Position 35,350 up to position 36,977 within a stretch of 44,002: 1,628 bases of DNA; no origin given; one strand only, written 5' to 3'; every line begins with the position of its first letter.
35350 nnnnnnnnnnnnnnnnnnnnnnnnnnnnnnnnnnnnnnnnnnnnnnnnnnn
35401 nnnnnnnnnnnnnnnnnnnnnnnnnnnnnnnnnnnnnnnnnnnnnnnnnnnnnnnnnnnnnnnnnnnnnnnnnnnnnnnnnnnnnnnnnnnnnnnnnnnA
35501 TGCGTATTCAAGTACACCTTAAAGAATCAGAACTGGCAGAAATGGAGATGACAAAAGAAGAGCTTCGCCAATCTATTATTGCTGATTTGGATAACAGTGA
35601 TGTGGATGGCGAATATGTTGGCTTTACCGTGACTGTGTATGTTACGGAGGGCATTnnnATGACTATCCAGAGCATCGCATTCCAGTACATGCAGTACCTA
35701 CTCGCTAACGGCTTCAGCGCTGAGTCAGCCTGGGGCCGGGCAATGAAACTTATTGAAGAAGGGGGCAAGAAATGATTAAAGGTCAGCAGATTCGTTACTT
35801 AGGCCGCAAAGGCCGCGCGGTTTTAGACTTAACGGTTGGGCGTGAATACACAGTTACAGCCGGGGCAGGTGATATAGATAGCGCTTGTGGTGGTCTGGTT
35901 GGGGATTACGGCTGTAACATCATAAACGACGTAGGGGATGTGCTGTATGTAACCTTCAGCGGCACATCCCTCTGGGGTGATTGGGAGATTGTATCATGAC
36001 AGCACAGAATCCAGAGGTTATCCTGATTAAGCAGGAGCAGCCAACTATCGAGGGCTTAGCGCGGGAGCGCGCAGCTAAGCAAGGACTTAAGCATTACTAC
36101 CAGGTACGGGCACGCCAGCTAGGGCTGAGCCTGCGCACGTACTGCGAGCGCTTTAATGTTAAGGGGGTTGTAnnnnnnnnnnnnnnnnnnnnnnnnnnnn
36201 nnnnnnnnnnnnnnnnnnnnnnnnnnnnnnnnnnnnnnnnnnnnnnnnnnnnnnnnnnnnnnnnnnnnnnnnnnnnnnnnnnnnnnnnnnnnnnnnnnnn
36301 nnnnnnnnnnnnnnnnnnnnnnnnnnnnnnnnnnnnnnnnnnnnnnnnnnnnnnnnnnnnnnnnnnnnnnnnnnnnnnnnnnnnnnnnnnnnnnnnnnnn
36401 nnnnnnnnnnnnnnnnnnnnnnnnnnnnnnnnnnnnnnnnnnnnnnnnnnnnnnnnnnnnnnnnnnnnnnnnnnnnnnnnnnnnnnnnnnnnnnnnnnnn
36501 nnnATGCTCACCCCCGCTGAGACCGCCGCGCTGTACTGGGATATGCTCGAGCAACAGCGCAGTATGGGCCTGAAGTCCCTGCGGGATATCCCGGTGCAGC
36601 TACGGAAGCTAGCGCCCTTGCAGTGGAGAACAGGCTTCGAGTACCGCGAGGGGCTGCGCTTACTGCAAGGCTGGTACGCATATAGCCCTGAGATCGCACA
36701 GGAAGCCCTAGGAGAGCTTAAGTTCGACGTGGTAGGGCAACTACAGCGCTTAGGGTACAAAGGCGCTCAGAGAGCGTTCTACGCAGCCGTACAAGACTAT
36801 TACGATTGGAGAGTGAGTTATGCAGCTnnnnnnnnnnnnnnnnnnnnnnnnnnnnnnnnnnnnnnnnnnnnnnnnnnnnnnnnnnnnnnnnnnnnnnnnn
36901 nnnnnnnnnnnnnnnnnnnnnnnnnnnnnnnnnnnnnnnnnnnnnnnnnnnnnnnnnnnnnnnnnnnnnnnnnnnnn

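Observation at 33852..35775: Chain of translationally coupled micro-ORFs including three hydrophobic peptides in the early region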

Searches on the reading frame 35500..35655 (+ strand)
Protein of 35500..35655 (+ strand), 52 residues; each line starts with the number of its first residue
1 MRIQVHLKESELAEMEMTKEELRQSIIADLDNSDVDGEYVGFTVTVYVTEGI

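Call 15: search_protein_families(library=phrogs, max_evalue=0.01, proteins=[window:35500-35655:+])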
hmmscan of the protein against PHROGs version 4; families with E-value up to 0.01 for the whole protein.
window:35500-35655:+ (52 aa): 1 family
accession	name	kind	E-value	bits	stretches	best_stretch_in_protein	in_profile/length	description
phrog_23691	-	unknown function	0.0085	17.2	0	14-51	26-60/64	-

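Call 17: search_protein_families(library=pfam, max_evalue=0.1, proteins=[window:35500-35655:+])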
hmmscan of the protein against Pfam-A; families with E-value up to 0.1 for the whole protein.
window:35500-35655:+ (52 aa): 0 families

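Call 29: search_dna_similar(query=window:35500-35655:+, collection=phages, mode=protein, max_evalue=1, max_rows=30)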
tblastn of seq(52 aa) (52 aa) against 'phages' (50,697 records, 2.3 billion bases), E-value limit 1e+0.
Records with a match: 1; places in all: 1; records where one place covers at least 80% of the query: 1.
Best place of each record, by identity: <60% 1.
By first word of the organism name: Sigmofec 1.
By host as written in the record: - 1.
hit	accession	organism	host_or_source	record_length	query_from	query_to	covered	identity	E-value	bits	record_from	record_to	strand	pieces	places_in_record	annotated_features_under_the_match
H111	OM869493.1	Sigmofec virus UA08Rod_7382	Sigmodon arizonae feces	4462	4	45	81%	33.3%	4e-1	32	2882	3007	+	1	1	DNA pilot protein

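Call 47: find_homologous_proteins(query=window:35500-35655:+, max_evalue=0.01)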
Query seq(52 aa) (52 aa): 4 proteins with E <= 0.01 among 4 candidates.
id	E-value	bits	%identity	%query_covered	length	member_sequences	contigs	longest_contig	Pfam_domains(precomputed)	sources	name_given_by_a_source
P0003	3.4e-23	96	96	100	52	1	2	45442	-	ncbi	ncbi:TPA: hypothetical protein ACXHW4_004259 [Enterobacter hormaechei]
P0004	6.6e-22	92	88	100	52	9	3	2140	-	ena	-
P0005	9.8e-22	92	90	100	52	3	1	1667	-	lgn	-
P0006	2.1e-12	63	64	96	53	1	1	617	-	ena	-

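Call 49: find_encoding_contigs(protein=P0003, flank=4000, max_places=5)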
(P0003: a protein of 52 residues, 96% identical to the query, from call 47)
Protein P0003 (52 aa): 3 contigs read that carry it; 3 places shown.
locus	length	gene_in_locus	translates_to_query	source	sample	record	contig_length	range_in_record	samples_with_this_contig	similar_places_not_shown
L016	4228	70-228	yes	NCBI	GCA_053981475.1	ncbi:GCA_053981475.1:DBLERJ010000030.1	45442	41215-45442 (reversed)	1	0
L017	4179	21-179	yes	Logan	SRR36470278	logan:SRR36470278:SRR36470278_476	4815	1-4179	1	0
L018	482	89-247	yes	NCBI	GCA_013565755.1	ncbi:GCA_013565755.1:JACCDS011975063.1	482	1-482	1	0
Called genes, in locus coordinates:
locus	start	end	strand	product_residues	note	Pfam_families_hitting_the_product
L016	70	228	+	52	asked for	-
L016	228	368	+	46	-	-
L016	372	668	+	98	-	-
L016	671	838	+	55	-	PF10930:DUF2737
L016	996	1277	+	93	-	-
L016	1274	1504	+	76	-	-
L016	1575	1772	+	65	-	-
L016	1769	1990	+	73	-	PF06322:Phage_NinH (faint)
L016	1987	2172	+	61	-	-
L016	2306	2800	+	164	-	PF16677:GP3_package (weak)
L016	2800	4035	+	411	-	PF03237:Terminase_6N (weak)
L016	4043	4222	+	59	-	-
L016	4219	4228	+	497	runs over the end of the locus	PF13264:DUF4055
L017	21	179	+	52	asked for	-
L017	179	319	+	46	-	-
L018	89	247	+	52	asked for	-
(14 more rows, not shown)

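Call 53: find_encoding_contigs(protein=P0004, flank=3000, max_places=4)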
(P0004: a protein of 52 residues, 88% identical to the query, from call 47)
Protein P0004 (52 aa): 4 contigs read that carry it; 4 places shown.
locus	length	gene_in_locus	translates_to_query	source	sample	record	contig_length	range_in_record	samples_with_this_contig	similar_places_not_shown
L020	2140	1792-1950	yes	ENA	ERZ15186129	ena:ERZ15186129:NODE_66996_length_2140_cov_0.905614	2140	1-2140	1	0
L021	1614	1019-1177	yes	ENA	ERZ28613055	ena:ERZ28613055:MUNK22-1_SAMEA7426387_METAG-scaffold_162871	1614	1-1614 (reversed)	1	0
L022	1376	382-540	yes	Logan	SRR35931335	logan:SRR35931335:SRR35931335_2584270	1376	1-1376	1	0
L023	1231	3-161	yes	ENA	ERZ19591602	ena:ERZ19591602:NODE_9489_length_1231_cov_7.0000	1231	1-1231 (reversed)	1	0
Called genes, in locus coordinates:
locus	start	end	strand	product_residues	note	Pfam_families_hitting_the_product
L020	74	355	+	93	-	-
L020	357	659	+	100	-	-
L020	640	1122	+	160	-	PF00959:Phage_lysozyme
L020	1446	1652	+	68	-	-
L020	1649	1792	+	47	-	-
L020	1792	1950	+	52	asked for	-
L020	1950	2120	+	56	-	PF10930:DUF2737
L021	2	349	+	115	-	?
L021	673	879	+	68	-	-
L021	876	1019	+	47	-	-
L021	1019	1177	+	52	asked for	-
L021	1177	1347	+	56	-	PF10930:DUF2737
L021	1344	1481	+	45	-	-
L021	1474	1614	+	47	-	?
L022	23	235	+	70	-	-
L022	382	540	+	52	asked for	-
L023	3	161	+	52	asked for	?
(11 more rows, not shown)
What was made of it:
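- ORF10 circulates in prophage accessory arrays (calls 49, 53).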

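Call 54: find_encoding_contigs(protein=P0006, flank=3000, max_places=4)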
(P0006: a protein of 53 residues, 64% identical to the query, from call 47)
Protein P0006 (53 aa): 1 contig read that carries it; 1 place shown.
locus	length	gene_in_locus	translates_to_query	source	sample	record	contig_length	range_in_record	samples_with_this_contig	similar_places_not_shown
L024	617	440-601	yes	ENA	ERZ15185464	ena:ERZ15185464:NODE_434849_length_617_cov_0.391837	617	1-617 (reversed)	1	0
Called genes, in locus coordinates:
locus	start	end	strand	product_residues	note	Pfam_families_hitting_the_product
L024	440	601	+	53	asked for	-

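Call 56: search_solved_structures(query=window:35500-35655:+, max_evalue=1)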
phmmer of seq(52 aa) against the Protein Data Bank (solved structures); distinct sequences matched with E-value up to 1: 2.
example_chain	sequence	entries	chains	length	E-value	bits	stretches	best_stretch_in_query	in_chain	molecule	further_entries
3tdn_A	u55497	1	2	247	0.1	16.1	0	20-45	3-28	FLR SYMMETRIC ALPHA-BETA TIM BARREL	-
2w6r_A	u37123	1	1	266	0.37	14.4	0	6-45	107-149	IMIDAZOLE GLYCEROL PHOSPHATE SYNTHASE SUBUNIT HISF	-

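Call 74: predict_structure(alignment_id=A4)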
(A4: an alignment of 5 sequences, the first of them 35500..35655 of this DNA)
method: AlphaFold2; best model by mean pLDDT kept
length: 52 residues; sequences in the alignment: 5
mean_pLDDT: 78.2   pTM: 0.55
mean pLDDT of the five models: 78.2, 77.2, 76.9, 76.2, 68.7
residues with pLDDT >= 90: 1; 70-90: 38; 50-70: 13; < 50: 0
segments of 3 or more residues with pLDDT < 50: none
pLDDT, mean of each block of 10 residues (from residue 1): 85 88 84 59 80 56
secondary structure, 60 per line:
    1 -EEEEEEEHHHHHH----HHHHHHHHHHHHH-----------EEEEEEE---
elements in order: E2-8 H9-14 H19-31 E43-49
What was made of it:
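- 35500..35658 (+): ORF10, 52 aa, acidic (net -8). A cassette acquired from temperate phages. AF2 pLDDT 78, beta-alpha-alpha-beta (call 74).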

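Call 80: fold_search(model_id=the predicted structure, library=pdb)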
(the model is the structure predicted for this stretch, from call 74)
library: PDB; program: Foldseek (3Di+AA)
matches with E <= 10: 73; with E <= 0.001: 0
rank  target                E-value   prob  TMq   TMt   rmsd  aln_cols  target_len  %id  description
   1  1bjp_C                1.6e+00  0.15  0.39  0.36   5.6        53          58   19  CRYSTAL STRUCTURE OF 4-OXALOCROTONATE TAUTOMERASE INACTIVATED BY 2-OXO-3-PENTYNOATE AT 2.4 ANGSTROMS RESOLUTION (released 1998-12-02)
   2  4x1c_D                1.7e+00  0.44  0.61  0.55   3.7        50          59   20  Crystal structure of 4-OT from Pseudomonas putida mt-2 with an enamine adduct on the N-terminal proline at 1.7 Angstro (released 2015-03-11)
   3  8t9p_E                1.7e+00  0.23  0.51  0.39   4.3        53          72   21  Crystal Structure of YR, a heterohexamer of the 4-oxalocrotonate tautomerase (4-OT) family (released 2023-12-06)
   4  9mup                  1.8e+00  0.33  0.56  0.19   4.0        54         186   22  4OT-SnoaL from P. atlanticus - 3-bromopropiolate treated (released 2025-04-09)
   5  9mua_A                2.1e+00  0.28  0.56  0.18   4.3        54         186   20  4OT-SnoaL from P. atlanticus - Apo form (released 2025-04-09)
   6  4x1c_G                2.2e+00  0.12  0.38  0.34   5.6        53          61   19  Crystal structure of 4-OT from Pseudomonas putida mt-2 with an enamine adduct on the N-terminal proline at 1.7 Angstro (released 2015-03-11)
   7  4x1c_F                2.4e+00  0.11  0.38  0.35   5.7        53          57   19  Crystal structure of 4-OT from Pseudomonas putida mt-2 with an enamine adduct on the N-terminal proline at 1.7 Angstro (released 2015-03-11)
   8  4x1c_A                2.6e+00  0.33  0.61  0.56   3.7        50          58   20  Crystal structure of 4-OT from Pseudomonas putida mt-2 with an enamine adduct on the N-terminal proline at 1.7 Angstro (released 2015-03-11)
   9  8t9p_D                2.6e+00  0.21  0.51  0.45   3.2        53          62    8  Crystal Structure of YR, a heterohexamer of the 4-oxalocrotonate tautomerase (4-OT) family (released 2023-12-06)
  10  1bjp_D                2.7e+00  0.11  0.38  0.34   5.6        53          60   19  CRYSTAL STRUCTURE OF 4-OXALOCROTONATE TAUTOMERASE INACTIVATED BY 2-OXO-3-PENTYNOATE AT 2.4 ANGSTROMS RESOLUTION (released 1998-12-02)
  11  3r23_A                2.7e+00  0.10  0.33  0.08   6.3        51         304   12  Crystal Structure of D-alanine--D-Alanine Ligase from Bacillus anthracis (released 2011-03-30)
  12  8t9o_F                2.9e+00  0.20  0.53  0.47   3.4        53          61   15  Crystal structure of CF, a heterohexamer of the 4-oxalocrotonate tautomerase (4-OT) family (released 2023-12-06)
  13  6ogm_B                2.9e+00  0.18  0.50  0.46   3.8        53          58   15  Crystal structure of apo unFused 4-OT (released 2020-02-26)
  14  1bjp_A                3.1e+00  0.10  0.39  0.34   5.6        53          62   19  CRYSTAL STRUCTURE OF 4-OXALOCROTONATE TAUTOMERASE INACTIVATED BY 2-OXO-3-PENTYNOATE AT 2.4 ANGSTROMS RESOLUTION (released 1998-12-02)
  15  6ogm_I                3.1e+00  0.07  0.35  0.32   5.1        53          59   23  Crystal structure of apo unFused 4-OT (released 2020-02-26)
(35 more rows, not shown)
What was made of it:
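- On 4-oxalocrotonate tautomerase superfamily (top, non-significant fold hits of ORF10): Foldseek E >= 1.6 and TM 0.4-0.6 (call 80).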

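Call 93: search_protein_families(library=ncbifam, max_evalue=0.01, proteins=[window:35500-35655:+])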
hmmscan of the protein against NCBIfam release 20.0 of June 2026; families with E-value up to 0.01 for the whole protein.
window:35500-35655:+ (52 aa): 0 families

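Call 94: search_protein_families(library=padloc, max_evalue=0.01, proteins=[window:35500-35655:+])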
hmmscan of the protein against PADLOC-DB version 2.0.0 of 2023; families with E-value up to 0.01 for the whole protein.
window:35500-35655:+ (52 aa): 0 families

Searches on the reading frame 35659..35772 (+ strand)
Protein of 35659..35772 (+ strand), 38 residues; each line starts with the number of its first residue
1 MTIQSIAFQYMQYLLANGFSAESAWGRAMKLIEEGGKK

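Call 16: search_protein_families(library=phrogs, max_evalue=0.01, proteins=[window:35659-35772:+])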
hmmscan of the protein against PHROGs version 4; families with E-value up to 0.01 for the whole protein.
window:35659-35772:+ (38 aa): 0 families

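Call 18: search_protein_families(library=pfam, max_evalue=0.1, proteins=[window:35659-35772:+])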
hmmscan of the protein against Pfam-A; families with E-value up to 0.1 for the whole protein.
window:35659-35772:+ (38 aa): 0 families

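Call 92: search_solved_structures(query=window:35659-35772:+, max_evalue=10)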
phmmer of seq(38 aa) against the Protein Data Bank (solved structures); distinct sequences matched with E-value up to 10: 0.

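Call 93: search_protein_families(library=ncbifam, max_evalue=0.01, proteins=[window:35659-35772:+])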
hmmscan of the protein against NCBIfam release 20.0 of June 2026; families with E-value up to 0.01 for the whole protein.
window:35659-35772:+ (38 aa): 0 families

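Call 94: search_protein_families(library=padloc, max_evalue=0.01, proteins=[window:35659-35772:+])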
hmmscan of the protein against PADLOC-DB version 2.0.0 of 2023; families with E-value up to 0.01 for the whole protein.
window:35659-35772:+ (38 aa): 0 families

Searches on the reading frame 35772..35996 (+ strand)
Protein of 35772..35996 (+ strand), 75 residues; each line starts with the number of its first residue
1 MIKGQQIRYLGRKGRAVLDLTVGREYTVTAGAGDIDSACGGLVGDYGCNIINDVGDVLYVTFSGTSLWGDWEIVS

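Call 16: search_protein_families(library=phrogs, max_evalue=0.01, proteins=[window:35772-35996:+])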
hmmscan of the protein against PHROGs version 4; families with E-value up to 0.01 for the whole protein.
window:35772-35996:+ (75 aa): 2 families
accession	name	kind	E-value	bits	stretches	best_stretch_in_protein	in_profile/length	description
phrog_18403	-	unknown function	0.00029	22.1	1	1-64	1-66/94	-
phrog_4927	-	unknown function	0.00058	20.8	1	3-74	7-72/73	-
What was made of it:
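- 35772..35999 (+): ORF12, 75 aa, acidic. A variable cassette. Weak PHROG hits only (call 16).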

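Call 18: search_protein_families(library=pfam, max_evalue=0.1, proteins=[window:35772-35996:+])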
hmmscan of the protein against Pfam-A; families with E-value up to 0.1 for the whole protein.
window:35772-35996:+ (75 aa): 0 families

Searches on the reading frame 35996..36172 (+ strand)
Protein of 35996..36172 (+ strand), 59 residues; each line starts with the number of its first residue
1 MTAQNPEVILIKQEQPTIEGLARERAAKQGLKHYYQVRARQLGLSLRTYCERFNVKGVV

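Call 16: search_protein_families(library=phrogs, max_evalue=0.01, proteins=[window:35996-36172:+])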
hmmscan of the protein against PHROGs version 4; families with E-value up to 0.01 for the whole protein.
window:35996-36172:+ (59 aa): 1 family
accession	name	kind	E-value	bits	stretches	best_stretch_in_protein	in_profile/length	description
phrog_5136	-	unknown function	9.7e-24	84.3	1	1-59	2-58/58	-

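Call 18: search_protein_families(library=pfam, max_evalue=0.1, proteins=[window:35996-36172:+])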
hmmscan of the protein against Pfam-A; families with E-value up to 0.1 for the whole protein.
window:35996-36172:+ (59 aa): 1 family
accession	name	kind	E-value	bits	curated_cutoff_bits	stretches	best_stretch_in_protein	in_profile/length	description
PF23929.1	DUF7267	-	3.9e-15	56.5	27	1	4-59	6-64/64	Family of unknown function (DUF7267)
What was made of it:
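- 35996..36175 (+): ORF13, 59 aa, basic, DUF7267. A backbone gene. PF23929, E 3.9e-15 (call 18).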

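Call 93: search_protein_families(library=ncbifam, max_evalue=0.01, proteins=[window:35996-36172:+])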
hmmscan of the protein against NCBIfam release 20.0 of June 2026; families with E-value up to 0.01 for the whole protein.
window:35996-36172:+ (59 aa): 0 families

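Call 94: search_protein_families(library=padloc, max_evalue=0.01, proteins=[window:35996-36172:+])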
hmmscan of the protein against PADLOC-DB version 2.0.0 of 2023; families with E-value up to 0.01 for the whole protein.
window:35996-36172:+ (59 aa): 0 families

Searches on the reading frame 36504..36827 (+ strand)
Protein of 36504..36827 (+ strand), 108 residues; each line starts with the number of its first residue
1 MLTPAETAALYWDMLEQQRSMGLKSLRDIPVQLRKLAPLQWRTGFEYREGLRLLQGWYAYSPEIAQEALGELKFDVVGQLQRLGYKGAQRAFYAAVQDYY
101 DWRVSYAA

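Call 16: search_protein_families(library=phrogs, max_evalue=0.01, proteins=[window:36504-36827:+])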
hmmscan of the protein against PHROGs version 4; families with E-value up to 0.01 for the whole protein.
window:36504-36827:+ (108 aa): 1 family
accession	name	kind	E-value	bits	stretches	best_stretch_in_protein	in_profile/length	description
phrog_6167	-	unknown function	1.9e-37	128.8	1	1-107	1-110/114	-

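Call 18: search_protein_families(library=pfam, max_evalue=0.1, proteins=[window:36504-36827:+])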
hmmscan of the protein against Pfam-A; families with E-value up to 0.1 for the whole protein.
window:36504-36827:+ (108 aa): 0 families

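Call 38: find_related_loci(query=A1, collection=metagenome_contigs, flank=4500)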
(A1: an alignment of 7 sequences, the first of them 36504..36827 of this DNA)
Query A1 (108 aa) in metagenome_contigs; peptide patterns used: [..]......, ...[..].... (x = any residue, [..] = any of these).
167 stretches matched a pattern; 1 encode a relative of the query (tblastn E <= 1e-3); 1 distinct loci.
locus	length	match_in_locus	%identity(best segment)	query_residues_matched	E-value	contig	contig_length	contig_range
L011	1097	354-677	92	1-108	2e-69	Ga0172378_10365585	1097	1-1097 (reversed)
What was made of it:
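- Tried and rejected: Metagenome scan with ORF15: it returned only a 1.1-kb contig (call 38).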

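Call 39: find_related_loci(query=A1, collection=viral_contigs, flank=4500)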
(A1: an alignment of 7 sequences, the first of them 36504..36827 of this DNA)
Query A1 (108 aa) in viral_contigs; peptide patterns used: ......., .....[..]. (x = any residue, [..] = any of these).
24 stretches matched a pattern; 3 encode a relative of the query (tblastn E <= 1e-3); 3 distinct loci.
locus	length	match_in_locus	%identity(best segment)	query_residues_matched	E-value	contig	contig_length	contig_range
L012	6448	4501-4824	94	1-108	2e-66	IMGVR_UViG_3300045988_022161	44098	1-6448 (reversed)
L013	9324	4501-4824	94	1-108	2e-66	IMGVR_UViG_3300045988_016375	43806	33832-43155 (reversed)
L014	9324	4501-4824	92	1-108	4e-65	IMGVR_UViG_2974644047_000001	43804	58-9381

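Call 93: search_protein_families(library=ncbifam, max_evalue=0.01, proteins=[window:36504-36827:+])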
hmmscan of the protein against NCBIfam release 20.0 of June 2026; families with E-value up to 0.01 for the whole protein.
window:36504-36827:+ (108 aa): 0 families

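Call 94: search_protein_families(library=padloc, max_evalue=0.01, proteins=[window:36504-36827:+])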
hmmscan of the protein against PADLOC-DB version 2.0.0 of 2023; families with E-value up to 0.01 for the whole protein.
window:36504-36827:+ (108 aa): 0 families
